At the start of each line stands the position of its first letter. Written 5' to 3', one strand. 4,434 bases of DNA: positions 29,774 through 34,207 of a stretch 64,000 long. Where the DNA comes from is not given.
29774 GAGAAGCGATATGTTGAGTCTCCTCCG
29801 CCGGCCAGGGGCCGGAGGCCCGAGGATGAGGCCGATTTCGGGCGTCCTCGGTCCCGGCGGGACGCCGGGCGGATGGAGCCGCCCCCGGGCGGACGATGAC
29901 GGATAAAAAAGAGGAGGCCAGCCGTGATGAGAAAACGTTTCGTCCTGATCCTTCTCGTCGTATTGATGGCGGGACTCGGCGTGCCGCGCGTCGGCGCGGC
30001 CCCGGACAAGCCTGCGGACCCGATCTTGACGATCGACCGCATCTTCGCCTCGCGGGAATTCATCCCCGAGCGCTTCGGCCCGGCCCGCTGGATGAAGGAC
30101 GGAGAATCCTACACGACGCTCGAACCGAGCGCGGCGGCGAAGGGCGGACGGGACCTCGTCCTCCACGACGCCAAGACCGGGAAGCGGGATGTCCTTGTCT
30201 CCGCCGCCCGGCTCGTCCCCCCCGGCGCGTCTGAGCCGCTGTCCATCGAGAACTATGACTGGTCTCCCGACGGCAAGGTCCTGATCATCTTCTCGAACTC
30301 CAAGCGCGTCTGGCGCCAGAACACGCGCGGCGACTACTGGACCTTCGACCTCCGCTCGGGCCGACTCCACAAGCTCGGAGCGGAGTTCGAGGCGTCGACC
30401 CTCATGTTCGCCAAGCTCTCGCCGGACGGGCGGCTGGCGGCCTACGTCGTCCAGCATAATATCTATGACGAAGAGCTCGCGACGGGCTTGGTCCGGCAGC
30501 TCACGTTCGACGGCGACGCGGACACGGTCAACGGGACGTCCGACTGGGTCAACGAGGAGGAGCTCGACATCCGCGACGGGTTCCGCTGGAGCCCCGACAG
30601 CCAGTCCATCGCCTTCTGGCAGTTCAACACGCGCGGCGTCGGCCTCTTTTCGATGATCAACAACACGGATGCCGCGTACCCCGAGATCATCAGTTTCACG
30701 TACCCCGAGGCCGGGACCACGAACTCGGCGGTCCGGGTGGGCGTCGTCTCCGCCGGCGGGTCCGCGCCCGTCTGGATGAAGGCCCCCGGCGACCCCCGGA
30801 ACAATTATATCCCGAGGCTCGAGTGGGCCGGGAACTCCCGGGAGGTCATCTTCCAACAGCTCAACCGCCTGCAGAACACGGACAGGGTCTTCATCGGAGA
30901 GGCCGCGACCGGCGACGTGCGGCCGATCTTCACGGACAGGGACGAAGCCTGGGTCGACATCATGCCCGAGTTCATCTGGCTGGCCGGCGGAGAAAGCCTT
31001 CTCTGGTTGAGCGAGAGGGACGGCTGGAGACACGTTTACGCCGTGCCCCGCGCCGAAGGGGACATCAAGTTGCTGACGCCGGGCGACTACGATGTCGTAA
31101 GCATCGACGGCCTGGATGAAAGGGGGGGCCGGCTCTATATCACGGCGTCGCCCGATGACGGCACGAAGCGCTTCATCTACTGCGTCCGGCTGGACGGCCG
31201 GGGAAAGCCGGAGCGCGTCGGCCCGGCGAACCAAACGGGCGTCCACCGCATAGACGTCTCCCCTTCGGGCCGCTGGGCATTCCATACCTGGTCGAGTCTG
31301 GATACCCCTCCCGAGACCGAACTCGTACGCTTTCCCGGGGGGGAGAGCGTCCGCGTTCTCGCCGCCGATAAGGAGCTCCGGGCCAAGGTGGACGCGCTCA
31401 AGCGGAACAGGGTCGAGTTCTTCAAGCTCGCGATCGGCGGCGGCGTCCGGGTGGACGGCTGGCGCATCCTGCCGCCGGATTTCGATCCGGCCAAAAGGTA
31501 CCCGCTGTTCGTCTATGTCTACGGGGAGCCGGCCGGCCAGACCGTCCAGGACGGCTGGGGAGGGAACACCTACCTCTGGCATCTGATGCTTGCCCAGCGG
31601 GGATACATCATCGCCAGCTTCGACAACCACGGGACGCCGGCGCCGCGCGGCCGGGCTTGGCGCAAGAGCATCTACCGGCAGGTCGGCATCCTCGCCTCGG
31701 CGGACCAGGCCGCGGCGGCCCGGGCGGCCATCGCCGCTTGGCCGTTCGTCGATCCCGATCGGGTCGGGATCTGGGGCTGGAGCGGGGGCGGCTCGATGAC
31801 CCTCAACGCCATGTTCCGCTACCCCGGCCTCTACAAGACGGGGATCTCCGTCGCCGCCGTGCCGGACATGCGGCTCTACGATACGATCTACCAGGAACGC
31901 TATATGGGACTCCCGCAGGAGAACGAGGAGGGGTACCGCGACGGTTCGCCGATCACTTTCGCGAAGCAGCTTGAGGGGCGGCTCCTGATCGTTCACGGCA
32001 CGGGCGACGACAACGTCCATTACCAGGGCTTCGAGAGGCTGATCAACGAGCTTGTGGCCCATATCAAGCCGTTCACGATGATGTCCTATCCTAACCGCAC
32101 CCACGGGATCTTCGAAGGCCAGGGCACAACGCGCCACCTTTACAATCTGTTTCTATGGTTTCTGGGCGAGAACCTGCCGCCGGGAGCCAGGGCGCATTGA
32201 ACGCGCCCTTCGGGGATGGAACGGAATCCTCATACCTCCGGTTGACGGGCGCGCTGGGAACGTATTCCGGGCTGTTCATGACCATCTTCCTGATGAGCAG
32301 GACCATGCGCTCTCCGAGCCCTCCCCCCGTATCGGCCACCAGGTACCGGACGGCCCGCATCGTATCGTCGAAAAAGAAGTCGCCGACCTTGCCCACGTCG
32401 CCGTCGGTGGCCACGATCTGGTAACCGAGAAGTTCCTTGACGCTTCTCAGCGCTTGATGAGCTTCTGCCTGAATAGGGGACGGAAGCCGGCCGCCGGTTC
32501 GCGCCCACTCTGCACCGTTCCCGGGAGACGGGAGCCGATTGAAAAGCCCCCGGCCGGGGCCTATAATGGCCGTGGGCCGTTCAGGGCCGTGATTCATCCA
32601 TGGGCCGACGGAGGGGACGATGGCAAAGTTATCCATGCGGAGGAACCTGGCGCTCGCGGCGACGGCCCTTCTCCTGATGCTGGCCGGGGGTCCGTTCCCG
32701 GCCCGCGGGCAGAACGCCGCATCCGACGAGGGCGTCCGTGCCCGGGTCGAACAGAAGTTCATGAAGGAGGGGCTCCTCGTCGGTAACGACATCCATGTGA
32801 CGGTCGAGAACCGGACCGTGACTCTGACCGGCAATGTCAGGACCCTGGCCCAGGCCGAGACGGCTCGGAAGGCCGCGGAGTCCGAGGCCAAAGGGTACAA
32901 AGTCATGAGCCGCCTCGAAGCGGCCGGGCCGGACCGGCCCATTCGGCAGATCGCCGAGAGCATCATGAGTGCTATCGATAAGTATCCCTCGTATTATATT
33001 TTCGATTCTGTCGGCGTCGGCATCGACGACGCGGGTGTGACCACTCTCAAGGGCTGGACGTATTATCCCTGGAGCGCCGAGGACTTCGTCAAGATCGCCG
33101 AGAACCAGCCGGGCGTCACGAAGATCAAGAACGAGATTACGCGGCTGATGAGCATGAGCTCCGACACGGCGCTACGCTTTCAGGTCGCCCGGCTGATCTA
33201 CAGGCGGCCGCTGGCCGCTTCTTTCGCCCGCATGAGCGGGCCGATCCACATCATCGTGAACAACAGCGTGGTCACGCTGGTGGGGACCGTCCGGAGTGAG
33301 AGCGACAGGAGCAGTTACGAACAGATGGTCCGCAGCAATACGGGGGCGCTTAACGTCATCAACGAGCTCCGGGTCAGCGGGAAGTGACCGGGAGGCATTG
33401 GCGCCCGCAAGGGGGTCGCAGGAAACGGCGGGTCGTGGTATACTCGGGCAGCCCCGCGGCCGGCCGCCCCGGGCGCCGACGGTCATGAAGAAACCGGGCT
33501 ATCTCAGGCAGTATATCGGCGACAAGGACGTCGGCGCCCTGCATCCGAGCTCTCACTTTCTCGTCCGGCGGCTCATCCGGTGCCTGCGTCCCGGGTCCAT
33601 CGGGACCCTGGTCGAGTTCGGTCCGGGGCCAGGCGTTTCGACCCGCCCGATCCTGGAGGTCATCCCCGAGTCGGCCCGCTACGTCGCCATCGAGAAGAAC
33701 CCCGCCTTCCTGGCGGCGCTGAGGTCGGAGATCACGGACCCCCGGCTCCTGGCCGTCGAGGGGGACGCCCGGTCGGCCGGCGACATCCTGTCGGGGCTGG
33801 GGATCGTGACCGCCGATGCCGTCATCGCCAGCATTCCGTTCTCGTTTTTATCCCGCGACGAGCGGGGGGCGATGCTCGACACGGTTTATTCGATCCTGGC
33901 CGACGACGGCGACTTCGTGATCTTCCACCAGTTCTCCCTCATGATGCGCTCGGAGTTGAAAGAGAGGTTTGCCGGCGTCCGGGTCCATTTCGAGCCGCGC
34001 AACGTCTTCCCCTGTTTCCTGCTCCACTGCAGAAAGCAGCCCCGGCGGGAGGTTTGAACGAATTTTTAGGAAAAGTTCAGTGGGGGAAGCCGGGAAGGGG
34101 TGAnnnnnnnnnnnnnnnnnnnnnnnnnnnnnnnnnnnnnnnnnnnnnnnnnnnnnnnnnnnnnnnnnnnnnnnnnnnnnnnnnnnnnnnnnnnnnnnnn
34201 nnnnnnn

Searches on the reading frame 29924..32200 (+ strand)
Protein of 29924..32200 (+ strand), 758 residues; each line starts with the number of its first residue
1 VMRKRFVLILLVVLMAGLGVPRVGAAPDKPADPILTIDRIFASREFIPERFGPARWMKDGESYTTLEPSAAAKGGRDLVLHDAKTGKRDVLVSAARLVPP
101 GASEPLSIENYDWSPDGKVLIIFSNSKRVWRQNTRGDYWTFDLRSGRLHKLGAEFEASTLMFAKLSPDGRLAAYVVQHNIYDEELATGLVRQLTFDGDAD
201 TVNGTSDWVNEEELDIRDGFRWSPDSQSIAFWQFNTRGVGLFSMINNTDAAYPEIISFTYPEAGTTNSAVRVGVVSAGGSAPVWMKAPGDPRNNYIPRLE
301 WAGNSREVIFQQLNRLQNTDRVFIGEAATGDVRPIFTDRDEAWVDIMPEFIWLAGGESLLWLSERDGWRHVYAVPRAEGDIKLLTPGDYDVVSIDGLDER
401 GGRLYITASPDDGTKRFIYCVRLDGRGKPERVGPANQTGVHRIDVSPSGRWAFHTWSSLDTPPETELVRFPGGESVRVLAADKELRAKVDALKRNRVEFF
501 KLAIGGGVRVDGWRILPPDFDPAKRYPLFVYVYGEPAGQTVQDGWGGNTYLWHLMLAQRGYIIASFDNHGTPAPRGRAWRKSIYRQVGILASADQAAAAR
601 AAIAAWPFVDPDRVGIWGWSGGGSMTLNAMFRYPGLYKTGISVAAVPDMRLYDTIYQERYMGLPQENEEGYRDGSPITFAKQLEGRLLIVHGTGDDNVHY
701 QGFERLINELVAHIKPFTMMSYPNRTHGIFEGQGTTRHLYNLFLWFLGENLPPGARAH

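Call 6: search_protein_families(library=pfam, proteins=[window:29924-32200:+])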
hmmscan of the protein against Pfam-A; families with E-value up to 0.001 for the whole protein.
window:29924-32200:+ (758 aa): 5 families
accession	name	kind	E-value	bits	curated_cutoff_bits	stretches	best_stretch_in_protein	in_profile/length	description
PF00930.27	DPPIV_N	-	1.4e-85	287.6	22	1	114-463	1-354/354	Dipeptidyl peptidase IV (DPP IV) N-terminal region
PF00326.27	Peptidase_S9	-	1.5e-43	149.2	22.6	1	555-751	9-210/213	Prolyl oligopeptidase family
PF07676.18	PD40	-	4e-06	27.1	20.9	0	113-126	16-29/38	WD40-like Beta Propeller Repeat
PF20434.5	BD-FAE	-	0.00037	20.5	26.8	0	658-708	162-213/215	BD-FAE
PF01738.24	DLH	-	0.00076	19.6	21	0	589-733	74-192/217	Dienelactone hydrolase family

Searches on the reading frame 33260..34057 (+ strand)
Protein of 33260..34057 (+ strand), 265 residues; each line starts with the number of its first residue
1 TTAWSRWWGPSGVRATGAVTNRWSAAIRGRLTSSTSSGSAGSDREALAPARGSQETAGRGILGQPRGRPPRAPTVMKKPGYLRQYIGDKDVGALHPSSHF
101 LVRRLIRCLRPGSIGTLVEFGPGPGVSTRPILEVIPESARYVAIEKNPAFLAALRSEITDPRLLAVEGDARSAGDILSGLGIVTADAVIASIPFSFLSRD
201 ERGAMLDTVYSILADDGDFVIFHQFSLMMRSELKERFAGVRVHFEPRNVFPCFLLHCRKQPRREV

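Call 22: search_protein_families(library=pfam, proteins=[window:33260-34057:+], max_evalue=0.001)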
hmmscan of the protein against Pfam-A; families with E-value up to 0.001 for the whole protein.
window:33260-34057:+ (265 aa): 3 families
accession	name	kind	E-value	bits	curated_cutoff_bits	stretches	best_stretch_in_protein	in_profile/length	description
PF08242.18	Methyltransf_12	-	2e-06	28.9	30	1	118-218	1-97/98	Methyltransferase domain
PF13649.12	Methyltransf_25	-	1.4e-05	26.1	27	1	118-217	2-97/97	Methyltransferase domain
PF00398.26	RrnaAD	-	8.8e-05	22.2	24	1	115-171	32-86/263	Ribosomal RNA adenine dimethylase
